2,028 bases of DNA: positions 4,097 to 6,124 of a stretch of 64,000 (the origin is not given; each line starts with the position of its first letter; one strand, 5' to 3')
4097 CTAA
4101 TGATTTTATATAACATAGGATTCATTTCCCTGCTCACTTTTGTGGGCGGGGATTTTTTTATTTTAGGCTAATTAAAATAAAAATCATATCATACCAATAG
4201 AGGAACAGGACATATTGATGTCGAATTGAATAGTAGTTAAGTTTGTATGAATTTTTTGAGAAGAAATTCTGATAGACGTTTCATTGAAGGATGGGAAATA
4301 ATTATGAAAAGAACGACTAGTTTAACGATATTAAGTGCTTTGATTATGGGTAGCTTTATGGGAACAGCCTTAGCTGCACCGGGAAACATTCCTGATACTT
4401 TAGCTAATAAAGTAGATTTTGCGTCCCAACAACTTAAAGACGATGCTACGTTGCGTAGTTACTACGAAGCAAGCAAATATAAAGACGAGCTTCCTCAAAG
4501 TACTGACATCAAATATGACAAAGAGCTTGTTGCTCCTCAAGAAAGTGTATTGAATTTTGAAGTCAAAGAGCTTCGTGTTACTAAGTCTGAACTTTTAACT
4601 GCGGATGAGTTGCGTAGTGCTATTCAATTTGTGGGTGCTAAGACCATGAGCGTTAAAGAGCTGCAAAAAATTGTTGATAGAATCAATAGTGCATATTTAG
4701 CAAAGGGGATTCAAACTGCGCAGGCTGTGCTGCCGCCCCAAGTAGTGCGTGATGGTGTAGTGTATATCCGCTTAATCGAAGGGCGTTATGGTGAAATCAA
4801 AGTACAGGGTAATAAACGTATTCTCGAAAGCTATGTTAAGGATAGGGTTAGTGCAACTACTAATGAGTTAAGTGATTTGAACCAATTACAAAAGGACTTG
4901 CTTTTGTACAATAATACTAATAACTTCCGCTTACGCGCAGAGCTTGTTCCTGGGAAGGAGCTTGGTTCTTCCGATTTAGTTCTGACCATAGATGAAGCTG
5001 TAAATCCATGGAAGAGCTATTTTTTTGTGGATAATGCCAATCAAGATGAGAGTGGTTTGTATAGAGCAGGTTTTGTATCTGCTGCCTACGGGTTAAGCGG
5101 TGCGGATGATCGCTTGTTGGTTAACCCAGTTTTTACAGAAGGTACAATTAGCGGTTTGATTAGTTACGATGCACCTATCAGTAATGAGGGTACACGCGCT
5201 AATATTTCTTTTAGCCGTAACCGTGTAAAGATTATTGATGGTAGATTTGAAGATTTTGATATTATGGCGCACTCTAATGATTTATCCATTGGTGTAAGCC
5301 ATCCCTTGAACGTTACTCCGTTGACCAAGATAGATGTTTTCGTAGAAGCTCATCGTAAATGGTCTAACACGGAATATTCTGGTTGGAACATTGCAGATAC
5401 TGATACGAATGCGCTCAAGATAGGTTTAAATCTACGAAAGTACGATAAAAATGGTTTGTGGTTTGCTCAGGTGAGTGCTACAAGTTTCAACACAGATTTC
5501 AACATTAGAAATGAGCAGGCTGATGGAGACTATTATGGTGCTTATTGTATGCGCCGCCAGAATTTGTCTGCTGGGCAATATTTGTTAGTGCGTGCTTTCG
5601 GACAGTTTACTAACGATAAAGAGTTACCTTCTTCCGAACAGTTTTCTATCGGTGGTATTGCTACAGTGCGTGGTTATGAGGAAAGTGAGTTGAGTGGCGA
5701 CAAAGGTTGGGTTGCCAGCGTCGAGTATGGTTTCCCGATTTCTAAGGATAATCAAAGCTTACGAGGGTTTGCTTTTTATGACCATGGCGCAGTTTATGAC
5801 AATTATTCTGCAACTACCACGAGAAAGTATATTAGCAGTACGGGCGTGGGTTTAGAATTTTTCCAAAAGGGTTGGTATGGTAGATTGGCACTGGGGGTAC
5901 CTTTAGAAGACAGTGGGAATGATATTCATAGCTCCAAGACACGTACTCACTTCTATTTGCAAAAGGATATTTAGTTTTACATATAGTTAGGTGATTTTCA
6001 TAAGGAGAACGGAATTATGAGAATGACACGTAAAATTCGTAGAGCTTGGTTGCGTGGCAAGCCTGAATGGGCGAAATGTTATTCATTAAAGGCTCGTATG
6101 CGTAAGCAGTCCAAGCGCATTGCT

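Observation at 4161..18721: Self-contained type Vb (two-partner secretion) island with a 4,217-aa exoprotein inside a housekeeping backbone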

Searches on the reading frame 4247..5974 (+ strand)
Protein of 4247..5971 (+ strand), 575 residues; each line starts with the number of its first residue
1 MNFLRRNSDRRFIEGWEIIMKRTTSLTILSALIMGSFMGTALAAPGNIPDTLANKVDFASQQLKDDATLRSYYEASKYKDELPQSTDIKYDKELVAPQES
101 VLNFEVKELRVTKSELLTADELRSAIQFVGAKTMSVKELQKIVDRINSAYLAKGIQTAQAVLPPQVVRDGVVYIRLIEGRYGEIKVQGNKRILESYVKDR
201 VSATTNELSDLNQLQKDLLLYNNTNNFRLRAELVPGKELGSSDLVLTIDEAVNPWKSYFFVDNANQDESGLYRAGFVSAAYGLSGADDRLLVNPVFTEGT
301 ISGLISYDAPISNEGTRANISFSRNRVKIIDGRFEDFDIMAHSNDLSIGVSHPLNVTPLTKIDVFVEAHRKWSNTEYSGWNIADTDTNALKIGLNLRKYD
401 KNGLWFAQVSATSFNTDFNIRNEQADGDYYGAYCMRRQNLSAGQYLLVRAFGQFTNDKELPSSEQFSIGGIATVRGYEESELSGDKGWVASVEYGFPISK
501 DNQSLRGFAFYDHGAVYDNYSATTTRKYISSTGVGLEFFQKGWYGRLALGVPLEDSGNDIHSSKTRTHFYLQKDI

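Call 3: search_protein_families(library=pfam, proteins=[window:4247-5971:+], max_evalue=0.01)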
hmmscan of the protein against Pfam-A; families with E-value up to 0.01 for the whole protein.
window:4247-5971:+ (575 aa): 4 families
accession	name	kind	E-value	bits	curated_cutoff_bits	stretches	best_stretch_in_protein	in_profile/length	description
PF03865.19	ShlB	-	4.6e-23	82.6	22.7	1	240-537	1-310/311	Haemolysin secretion/activation protein ShlB/FhaC/HecB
PF08479.16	POTRA_2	-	1.1e-15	57.6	24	1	104-179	1-76/76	POTRA domain, ShlB-type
PF01103.29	Omp85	-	1e-12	48.7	24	1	450-538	180-291/325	Omp85 superfamily domain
PF07244.20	POTRA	-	4.6e-06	27.7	21.3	0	180-250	2-78/79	Surface antigen variable number repeat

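Call 8: search_protein_families(library=ncbifam, proteins=[window:4247-5971:+], max_evalue=1)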
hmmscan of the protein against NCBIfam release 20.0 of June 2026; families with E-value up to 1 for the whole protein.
window:4247-5971:+ (575 aa): 5 families
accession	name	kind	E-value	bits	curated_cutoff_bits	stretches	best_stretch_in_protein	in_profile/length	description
TIGR00992.1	3a0901s03IAP75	subfamily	3.1e-11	42.3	1163.25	2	113-187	198-272/718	IAP75 family chloroplast envelope protein translocase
TIGR03303.1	OM_YaeT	equivalog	5.1e-11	41.7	297.15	1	451-563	601-732/741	outer membrane protein assembly factor BamA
NF047779.1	Omp85_fam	subfamily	2.2e-06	27.4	200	1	424-537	269-393/423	Omp85 family outer membrane protein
NF058613.1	OMPAssmBamADein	equivalog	4e-06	25.1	1050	2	444-537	723-823/857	outer membrane protein assembly factor BamA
NF047950.2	ATportTamA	equivalog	0.017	13.7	625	1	457-539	451-537/569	autotransporter assembly complex protein TamA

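Call 16: find_encoding_contigs(protein=window:4304-5974:+, flank=10000, max_places=6)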
Protein window:4304-5974:+ (556 aa): no gene with exactly this product is on record in the collection.

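Call 19: search_solved_structures(query=window:4304-5971:+, max_evalue=1)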
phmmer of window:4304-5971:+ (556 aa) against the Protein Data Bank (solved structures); distinct sequences matched with E-value up to 1: 19.
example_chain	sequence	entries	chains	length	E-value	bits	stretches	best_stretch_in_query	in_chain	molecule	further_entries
6wim_A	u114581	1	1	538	2.7e-09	39.7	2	85-256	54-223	Outer membrane transporter CdiB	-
6wil_A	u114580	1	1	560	1.6e-06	30.5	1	108-257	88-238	Hemolysin activator protein CdiB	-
2x8x_X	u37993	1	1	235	0.00034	22.9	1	89-166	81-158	TLR1789 PROTEIN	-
2mhj_A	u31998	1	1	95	0.02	17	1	106-160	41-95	TpsB4 protein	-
8us4_A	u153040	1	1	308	0.1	14.7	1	406-538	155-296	Translocation and assembly module subunit TamA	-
2f7d_A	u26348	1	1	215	0.1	14.7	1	450-531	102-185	Cathepsin K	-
3mc8_A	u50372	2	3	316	0.27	13.3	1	99-169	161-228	Alr2269 protein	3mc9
8us1_A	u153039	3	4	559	0.32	13.1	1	406-538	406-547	Translocation and assembly module subunit TamA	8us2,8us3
3ovz_A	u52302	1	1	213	0.46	12.6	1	449-529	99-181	Cathepsin K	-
1snk_A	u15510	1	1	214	0.46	12.5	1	449-529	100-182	Cathepsin K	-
1atk_A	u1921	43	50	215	0.46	12.5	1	449-529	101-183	CATHEPSIN K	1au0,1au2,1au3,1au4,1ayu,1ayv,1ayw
5tdi_A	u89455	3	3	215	0.47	12.5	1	449-529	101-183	Cathepsin K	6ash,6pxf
9g6a_A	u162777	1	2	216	0.47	12.5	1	449-529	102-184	Cathepsin K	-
6qlm_A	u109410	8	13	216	0.47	12.5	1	449-529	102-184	Cathepsin K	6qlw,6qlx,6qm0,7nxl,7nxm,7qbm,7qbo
1u9v_A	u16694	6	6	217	0.47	12.5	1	449-529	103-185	Cathepsin K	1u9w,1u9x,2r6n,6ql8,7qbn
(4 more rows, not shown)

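Call 81: find_homologous_proteins(query=window:4304-5971:+, max_evalue=1e-10)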
Query window:4304-5971:+ (556 aa): 182 proteins with E <= 1e-10 among 8000 candidates; the best 120 are listed.
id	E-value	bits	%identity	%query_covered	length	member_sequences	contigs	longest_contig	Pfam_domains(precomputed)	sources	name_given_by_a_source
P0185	0.0e+0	1245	100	100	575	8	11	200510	PF08479.17,PF07244.21,PF03865.20,PF01103.30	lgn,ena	-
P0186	0.0e+0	1086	85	100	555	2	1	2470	PF08479.17,PF07244.21,PF03865.20,PF01103.30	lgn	-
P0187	0.0e+0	1067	85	100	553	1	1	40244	PF08479.17,PF07244.21,PF03865.20,PF01103.30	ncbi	-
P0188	1.7e-292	989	79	100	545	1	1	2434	PF08479.17,PF07244.21,PF03865.20,PF01103.30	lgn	-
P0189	1.4e-271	920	72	100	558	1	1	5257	PF08479.17,PF07244.21,PF03865.20,PF01103.30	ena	-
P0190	1.1e-270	917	72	100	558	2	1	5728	PF08479.17,PF07244.21,PF03865.20,PF01103.30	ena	-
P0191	1.8e-270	916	72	100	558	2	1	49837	PF08479.17,PF07244.21,PF03865.20,PF01103.30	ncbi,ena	-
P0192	1.3e-267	907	71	100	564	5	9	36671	PF08479.17,PF07244.21,PF03865.20,PF01103.30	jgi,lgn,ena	-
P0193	2.1e-267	906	70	100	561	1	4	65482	PF08479.17,PF03865.20,PF01103.30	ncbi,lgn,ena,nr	ncbi:MAG: ShlB/FhaC/HecB family hemolysin secretion/activation protein [Phascolarctobacterium sp.]|n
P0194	4.2e-267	905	70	100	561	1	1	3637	PF08479.17,PF03865.20,PF01103.30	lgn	-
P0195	1.1e-266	904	70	100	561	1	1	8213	PF08479.17,PF07244.21,PF03865.20,PF01103.30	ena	-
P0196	3.7e-266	902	71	100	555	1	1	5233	PF08479.17,PF07244.21,PF03865.20,PF01103.30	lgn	-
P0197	5.2e-266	902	69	100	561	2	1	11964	PF08479.17,PF07244.21,PF03865.20,PF01103.30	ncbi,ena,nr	ncbi:MAG: ShlB/FhaC/HecB family hemolysin secretion/activation protein [Phascolarctobacterium sp.]|n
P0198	1.8e-264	897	70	100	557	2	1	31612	PF08479.17,PF03865.20,PF01103.30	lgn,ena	-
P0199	1.6e-262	890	70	100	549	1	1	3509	PF08479.17,PF07244.21,PF03865.20,PF01103.30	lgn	-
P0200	4.6e-262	889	70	100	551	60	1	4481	PF08479.17,PF07244.21,PF03865.20,PF01103.30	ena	-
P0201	1.3e-260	884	71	100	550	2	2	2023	PF08479.17,PF07244.21,PF03865.20,PF01103.30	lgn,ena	-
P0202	3.8e-260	882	70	100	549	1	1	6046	PF08479.17,PF03865.20,PF01103.30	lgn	-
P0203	3.2e-257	873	69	100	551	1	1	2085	PF08479.17,PF07244.21,PF03865.20,PF01103.30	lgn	-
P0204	1.1e-256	871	68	100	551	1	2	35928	PF08479.17,PF07244.21,PF03865.20,PF01103.30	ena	-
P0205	6.7e-256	868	69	100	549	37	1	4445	PF08479.17,PF03865.20,PF01103.30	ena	-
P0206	2.6e-253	860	67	100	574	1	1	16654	PF08479.17,PF07244.21,PF03865.20,PF01103.30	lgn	-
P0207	1.5e-217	742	61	99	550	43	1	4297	PF08479.17,PF07244.21,PF03865.20,PF01103.30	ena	-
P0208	2.4e-217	741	61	99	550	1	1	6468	PF08479.17,PF07244.21,PF03865.20,PF01103.30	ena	-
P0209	8.1e-217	739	61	100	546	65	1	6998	PF08479.17,PF07244.21,PF03865.20,PF01103.30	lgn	-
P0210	1.4e-213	729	60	99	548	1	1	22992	PF08479.17,PF07244.21,PF03865.20,PF01103.30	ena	-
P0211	2.1e-209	715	58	96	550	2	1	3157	PF08479.17,PF07244.21,PF03865.20,PF01103.30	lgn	-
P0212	6.4e-180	618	51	100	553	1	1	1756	PF08479.17,PF07244.21,PF03865.20,PF01103.30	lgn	-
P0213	1.8e-179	616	50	100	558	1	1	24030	PF08479.17,PF07244.21,PF03865.20,PF01103.30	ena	-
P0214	3.3e-178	612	51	100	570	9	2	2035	PF08479.17,PF07244.21,PF03865.20,PF01103.30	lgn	-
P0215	1.4e-176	607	50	99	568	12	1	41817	PF08479.17,PF07244.21,PF03865.20,PF01103.30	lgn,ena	-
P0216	1.6e-175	603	51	95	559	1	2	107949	PF08479.17,PF07244.21,PF03865.20,PF01103.30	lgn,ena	-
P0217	1.9e-172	593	49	99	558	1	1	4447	PF08479.17,PF07244.21,PF03865.20,PF01103.30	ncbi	-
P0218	1.8e-171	590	50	100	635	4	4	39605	PF08479.17,PF03865.20,PF01103.30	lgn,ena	-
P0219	3.3e-171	589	50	100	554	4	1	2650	PF08479.17,PF07244.21,PF03865.20,PF01103.30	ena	-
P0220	1.1e-170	587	50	100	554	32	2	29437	PF08479.17,PF03865.20,PF01103.30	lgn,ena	-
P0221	3.0e-170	586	50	100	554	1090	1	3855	PF08479.17,PF03865.20,PF01103.30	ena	-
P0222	4.6e-170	585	51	95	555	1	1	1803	PF08479.17,PF07244.21,PF03865.20,PF01103.30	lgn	-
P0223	7.4e-170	584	50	100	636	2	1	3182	PF08479.17,PF03865.20,PF01103.30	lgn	-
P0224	1.3e-169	584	50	100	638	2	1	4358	PF08479.17,PF03865.20,PF01103.30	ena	-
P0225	1.9e-169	583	49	99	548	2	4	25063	PF08479.17,PF07244.21,PF03865.20,PF01103.30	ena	-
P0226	4.9e-169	582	50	100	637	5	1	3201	PF08479.17,PF03865.20,PF01103.30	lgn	-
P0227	1.4e-168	580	49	100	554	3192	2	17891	PF08479.17,PF03865.20,PF01103.30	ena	-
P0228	1.5e-168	580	48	100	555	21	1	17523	PF08479.17,PF03865.20,PF01103.30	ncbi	-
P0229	8.3e-168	578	46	100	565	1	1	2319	PF08479.17,PF07244.21,PF03865.20,PF01103.30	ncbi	-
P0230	2.7e-167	576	51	91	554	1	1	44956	PF08479.17,PF03865.20,PF01103.30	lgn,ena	-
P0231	6.5e-167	575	49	95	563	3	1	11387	PF08479.17,PF07244.21,PF03865.20,PF01103.30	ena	-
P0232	7.8e-167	574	47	100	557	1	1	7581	PF08479.17,PF07244.21,PF03865.20,PF01103.30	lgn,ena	-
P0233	1.7e-166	573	50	91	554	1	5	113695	PF08479.17,PF03865.20,PF01103.30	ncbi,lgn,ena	-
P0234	2.0e-166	573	51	91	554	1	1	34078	PF08479.17,PF03865.20,PF01103.30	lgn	-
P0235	2.0e-166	573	51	91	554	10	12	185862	PF08479.17,PF03865.20,PF01103.30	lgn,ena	-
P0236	2.0e-166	573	51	91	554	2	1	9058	PF08479.17,PF03865.20,PF01103.30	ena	-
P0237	2.8e-166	573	48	98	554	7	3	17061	PF08479.17,PF03865.20,PF01103.30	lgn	-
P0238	3.1e-166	573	48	95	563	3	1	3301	PF08479.17,PF07244.21,PF03865.20,PF01103.30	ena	-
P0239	3.5e-166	572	49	93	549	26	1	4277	PF08479.17,PF07244.21,PF03865.20,PF01103.30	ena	-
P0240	1.0e-165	571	50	91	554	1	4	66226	PF08479.17,PF03865.20,PF01103.30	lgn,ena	-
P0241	1.1e-165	571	50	91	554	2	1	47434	PF08479.17,PF03865.20,PF01103.30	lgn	-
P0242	1.4e-165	570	45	99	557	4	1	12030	PF08479.17,PF03865.20,PF01103.30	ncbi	-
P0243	2.6e-165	569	47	98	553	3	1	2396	PF08479.17,PF07244.21,PF03865.20,PF01103.30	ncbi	-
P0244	8.0e-164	565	47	100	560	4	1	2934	PF08479.17,PF07244.21,PF03865.20,PF01103.30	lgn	-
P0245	6.0e-163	562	51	85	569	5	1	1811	PF08479.17,PF03865.20,PF01103.30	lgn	-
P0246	6.2e-158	545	46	98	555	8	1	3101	PF08479.17,PF07244.21,PF03865.20,PF01103.30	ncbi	-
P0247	1.1e-157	544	47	93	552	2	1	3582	PF08479.17,PF07244.21,PF03865.20,PF01103.30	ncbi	-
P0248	2.1e-157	543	48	93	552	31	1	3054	PF08479.17,PF07244.21,PF03865.20,PF01103.30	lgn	-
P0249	7.4e-157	542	46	95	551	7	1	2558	PF08479.17,PF07244.21,PF03865.20,PF01103.30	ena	-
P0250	1.9e-156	540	46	100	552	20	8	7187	PF08479.17,PF07244.21,PF03865.20,PF01103.30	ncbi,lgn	-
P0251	2.2e-156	540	47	100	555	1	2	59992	PF08479.17,PF03865.20,PF01103.30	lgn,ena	-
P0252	8.3e-156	538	46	98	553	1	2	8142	PF08479.17,PF07244.21,PF03865.20,PF01103.30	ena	-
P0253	1.3e-155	537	47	100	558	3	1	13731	PF08479.17,PF03865.20,PF01103.30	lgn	-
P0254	1.2e-154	534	52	81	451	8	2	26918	PF08479.17,PF03865.20,PF01103.30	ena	-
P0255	1.7e-152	527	45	100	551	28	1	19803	PF08479.17,PF07244.21,PF03865.20,PF01103.30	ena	-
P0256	1.9e-150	520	46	93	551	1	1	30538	PF08479.17,PF07244.21,PF03865.20,PF01103.30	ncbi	-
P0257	2.8e-150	520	46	93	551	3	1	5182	PF08479.17,PF07244.21,PF03865.20,PF01103.30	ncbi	-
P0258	1.7e-147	511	44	94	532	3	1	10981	PF08479.17,PF07244.21,PF03865.20,PF01103.30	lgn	-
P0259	1.4e-146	508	42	99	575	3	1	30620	PF08479.17,PF07244.21,PF03865.20,PF01103.30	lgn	-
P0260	3.6e-145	503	45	95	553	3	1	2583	PF08479.17,PF07244.21,PF03865.20,PF01103.30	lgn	-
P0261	1.4e-130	455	48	78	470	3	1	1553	PF08479.17,PF07244.21,PF03865.20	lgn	-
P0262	4.9e-121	423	56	62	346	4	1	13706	PF08479.17,PF07244.21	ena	-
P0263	2.0e-119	418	46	81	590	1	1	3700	PF08479.17,PF07244.21,PF03865.20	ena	-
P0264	8.9e-108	380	45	74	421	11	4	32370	PF08479.17,PF03865.20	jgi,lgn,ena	-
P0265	1.8e-105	372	45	74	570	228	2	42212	PF08479.17,PF03865.20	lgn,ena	-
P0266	4.6e-91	324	34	100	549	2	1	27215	PF08479.17,PF07244.21,PF03865.20,PF01103.30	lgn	-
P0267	2.5e-89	319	36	88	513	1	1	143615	PF08479.17,PF07244.21,PF03865.20,PF01103.30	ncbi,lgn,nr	ncbi:MAG: ShlB/FhaC/HecB family hemolysin secretion/activation protein [Candidatus Omnitrophica bact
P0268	8.0e-82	294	36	84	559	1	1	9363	PF08479.17,PF07244.21,PF03865.20,PF01103.30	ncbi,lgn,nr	ncbi:MAG: ShlB/FhaC/HecB family hemolysin secretion/activation protein [Candidatus Omnitrophica bact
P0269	1.2e-75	274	47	51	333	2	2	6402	PF08479.17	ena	-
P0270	4.5e-65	239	33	84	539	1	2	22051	PF08479.17,PF07244.21,PF03865.20,PF01103.30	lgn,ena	-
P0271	1.1e-64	237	35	84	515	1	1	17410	PF08479.17,PF03865.20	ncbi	ncbi:MAG: ShlB/FhaC/HecB family hemolysin secretion/activation protein [Bacillota bacterium]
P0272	2.1e-63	233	30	81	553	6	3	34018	PF08479.17,PF07244.21,PF03865.20,PF01103.30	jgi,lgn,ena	-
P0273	1.5e-62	230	30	87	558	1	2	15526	PF08479.17,PF07244.21,PF03865.20,PF01103.30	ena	-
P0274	3.4e-61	226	29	93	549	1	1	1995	PF08479.17,PF07244.21,PF03865.20,PF01103.30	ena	-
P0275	3.6e-61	226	29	87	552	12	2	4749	PF08479.17,PF07244.21,PF03865.20,PF01103.30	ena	-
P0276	3.9e-60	222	29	89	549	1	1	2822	PF08479.17,PF07244.21,PF03865.20,PF01103.30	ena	-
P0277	5.6e-60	222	29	89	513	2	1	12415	PF08479.17,PF07244.21,PF03865.20,PF01103.30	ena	-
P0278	6.1e-60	222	28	99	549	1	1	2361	PF08479.17,PF07244.21,PF03865.20,PF01103.30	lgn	-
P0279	6.3e-60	222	28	97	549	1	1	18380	PF08479.17,PF07244.21,PF03865.20,PF01103.30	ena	-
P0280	1.0e-59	221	29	89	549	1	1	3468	PF08479.17,PF07244.21,PF03865.20,PF01103.30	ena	-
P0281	1.1e-59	221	28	99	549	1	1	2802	PF08479.17,PF07244.21,PF03865.20,PF01103.30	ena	-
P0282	1.9e-59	220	27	99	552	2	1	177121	PF08479.17,PF07244.21,PF03865.20,PF01103.30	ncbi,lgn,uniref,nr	ncbi:ShlB/FhaC/HecB family hemolysin secretion/activation protein [Selenomonas ruminantium]|uniref:H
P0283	1.9e-59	220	28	99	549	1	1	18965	PF08479.17,PF07244.21,PF03865.20,PF01103.30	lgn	-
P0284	2.2e-59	220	28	93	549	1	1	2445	PF08479.17,PF07244.21,PF03865.20,PF01103.30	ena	-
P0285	2.2e-59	220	28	87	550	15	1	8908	PF08479.17,PF07244.21,PF03865.20,PF01103.30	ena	-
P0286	2.4e-59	220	28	87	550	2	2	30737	PF08479.17,PF07244.21,PF03865.20,PF01103.30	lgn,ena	-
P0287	2.7e-59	220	28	89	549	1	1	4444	PF08479.17,PF07244.21,PF03865.20,PF01103.30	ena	-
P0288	2.9e-59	220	27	89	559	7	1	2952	PF08479.17,PF07244.21,PF03865.20,PF01103.30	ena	-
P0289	3.2e-59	219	28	93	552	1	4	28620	PF08479.17,PF07244.21,PF03865.20,PF01103.30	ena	-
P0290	3.3e-59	219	28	99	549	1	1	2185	PF08479.17,PF07244.21,PF03865.20,PF01103.30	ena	-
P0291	4.1e-59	219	28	93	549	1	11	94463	PF08479.17,PF07244.21,PF03865.20,PF01103.30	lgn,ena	-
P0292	4.1e-59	219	28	93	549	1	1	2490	PF08479.17,PF07244.21,PF03865.20,PF01103.30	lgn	-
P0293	4.1e-59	219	28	99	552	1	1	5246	PF08479.17,PF07244.21,PF03865.20,PF01103.30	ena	-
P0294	4.2e-59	219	29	85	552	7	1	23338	PF08479.17,PF07244.21,PF03865.20,PF01103.30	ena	-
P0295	4.7e-59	219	28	89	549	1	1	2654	PF08479.17,PF07244.21,PF03865.20,PF01103.30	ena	-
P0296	4.7e-59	219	29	85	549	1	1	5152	PF08479.17,PF07244.21,PF03865.20,PF01103.30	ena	-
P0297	5.1e-59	219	28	99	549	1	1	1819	PF08479.17,PF07244.21,PF03865.20,PF01103.30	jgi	jgi:hemolysin activation/secretion protein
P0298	6.2e-59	218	28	99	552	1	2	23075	PF08479.17,PF07244.21,PF03865.20,PF01103.30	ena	-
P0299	6.9e-59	218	28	98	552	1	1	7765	PF08479.17,PF07244.21,PF03865.20,PF01103.30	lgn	-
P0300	7.1e-59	218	28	99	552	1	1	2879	PF08479.17,PF07244.21,PF03865.20,PF01103.30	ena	-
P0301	9.2e-59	218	28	99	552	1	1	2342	PF08479.17,PF07244.21,PF03865.20,PF01103.30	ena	-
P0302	1.1e-58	218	28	89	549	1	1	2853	PF08479.17,PF07244.21,PF03865.20,PF01103.30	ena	-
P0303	1.1e-58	218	28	99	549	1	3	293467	PF08479.17,PF07244.21,PF03865.20,PF01103.30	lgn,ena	-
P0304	1.8e-58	217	28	89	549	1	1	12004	PF08479.17,PF07244.21,PF03865.20,PF01103.30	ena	-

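Call 82: find_encoding_contigs(protein=P0187, flank=10000, max_places=3)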
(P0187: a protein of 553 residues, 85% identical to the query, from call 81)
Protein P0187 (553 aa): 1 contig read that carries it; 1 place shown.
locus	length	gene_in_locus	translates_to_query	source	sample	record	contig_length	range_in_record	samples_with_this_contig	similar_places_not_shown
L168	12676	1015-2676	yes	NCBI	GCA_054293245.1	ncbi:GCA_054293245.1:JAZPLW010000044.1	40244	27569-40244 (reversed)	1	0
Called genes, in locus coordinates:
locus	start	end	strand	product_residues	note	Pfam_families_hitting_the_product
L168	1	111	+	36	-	?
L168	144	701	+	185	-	PF08207:EFP_N, PF01132:EFP, PF09285:Elong-fact-P_C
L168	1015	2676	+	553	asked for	PF07244:POTRA (faint), PF08479:POTRA_2, PF03865:ShlB, PF01103:Omp85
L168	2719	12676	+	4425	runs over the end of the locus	-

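Call 83: find_encoding_contigs(protein=P0193, flank=10000, max_places=3)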
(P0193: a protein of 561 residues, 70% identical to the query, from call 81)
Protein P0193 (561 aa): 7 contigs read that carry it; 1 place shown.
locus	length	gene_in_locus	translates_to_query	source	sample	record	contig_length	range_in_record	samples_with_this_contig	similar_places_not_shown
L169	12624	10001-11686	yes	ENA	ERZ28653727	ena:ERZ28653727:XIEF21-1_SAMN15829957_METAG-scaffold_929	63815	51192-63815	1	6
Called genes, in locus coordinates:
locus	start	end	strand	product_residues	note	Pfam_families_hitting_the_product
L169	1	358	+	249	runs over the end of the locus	PF13555:AAA_29 (weak), PF00005:ABC_tran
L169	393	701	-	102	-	PF13744:HTH_37, PF01381:HTH_3, PF12844:HTH_19 (weak)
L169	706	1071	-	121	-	PF05973:Gp49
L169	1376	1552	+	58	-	-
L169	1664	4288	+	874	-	PF01411:tRNA-synt_2c, PF07973:tRNA_SAD, PF02272:DHHA1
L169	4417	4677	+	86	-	PF06135:IreB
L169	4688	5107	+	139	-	PF03652:RuvX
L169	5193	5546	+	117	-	PF06949:DUF1292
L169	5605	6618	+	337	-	PF02618:YceG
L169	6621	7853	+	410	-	PF01136:Peptidase_U32, PF16325:Peptidase_U32_C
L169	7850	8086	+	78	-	PF16256:DUF4911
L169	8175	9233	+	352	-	PF01321:Creatinase_N, PF00557:Peptidase_M24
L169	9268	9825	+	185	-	PF08207:EFP_N, PF01132:EFP, PF09285:Elong-fact-P_C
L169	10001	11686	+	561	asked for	PF08479:POTRA_2, PF03865:ShlB, PF01103:Omp85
